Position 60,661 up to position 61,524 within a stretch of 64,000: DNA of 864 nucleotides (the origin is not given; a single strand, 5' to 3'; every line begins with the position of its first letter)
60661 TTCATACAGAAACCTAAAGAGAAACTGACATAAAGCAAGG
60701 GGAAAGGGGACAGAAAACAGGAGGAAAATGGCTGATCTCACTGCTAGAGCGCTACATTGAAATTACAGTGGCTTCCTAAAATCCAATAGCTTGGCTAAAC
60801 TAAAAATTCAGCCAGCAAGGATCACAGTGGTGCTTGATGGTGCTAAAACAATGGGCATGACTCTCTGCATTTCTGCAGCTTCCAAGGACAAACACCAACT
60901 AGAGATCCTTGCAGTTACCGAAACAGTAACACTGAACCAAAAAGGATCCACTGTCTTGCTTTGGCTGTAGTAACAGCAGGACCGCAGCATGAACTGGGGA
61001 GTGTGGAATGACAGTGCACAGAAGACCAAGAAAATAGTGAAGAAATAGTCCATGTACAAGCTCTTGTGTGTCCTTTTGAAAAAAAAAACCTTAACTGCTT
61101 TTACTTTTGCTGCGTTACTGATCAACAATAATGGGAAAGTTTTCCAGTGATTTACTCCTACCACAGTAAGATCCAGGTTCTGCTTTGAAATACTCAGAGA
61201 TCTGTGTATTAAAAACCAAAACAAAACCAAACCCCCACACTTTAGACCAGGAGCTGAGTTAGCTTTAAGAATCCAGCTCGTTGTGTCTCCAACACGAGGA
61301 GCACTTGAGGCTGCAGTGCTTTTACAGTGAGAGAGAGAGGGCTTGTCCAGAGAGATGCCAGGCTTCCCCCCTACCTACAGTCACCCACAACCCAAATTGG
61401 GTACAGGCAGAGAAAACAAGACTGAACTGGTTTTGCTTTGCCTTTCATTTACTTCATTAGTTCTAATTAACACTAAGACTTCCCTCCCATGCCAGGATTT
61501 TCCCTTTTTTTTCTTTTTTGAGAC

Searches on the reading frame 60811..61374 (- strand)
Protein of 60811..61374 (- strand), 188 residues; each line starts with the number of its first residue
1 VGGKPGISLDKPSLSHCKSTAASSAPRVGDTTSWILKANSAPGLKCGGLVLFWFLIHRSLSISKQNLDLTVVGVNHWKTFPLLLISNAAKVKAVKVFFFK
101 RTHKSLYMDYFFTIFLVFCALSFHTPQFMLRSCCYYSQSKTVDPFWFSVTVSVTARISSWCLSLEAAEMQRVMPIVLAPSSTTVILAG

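Call 17: search_protein_families(library=pfam, proteins=[window:60811-61374:-], max_evalue=0.1)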
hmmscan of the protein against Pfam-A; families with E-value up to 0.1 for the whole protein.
window:60811-61374:- (188 aa): 1 family
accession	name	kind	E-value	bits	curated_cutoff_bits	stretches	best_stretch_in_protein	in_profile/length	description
PF17255.8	EbsA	-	0.087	13.6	25.9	1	48-102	50-105/133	EbsA-like protein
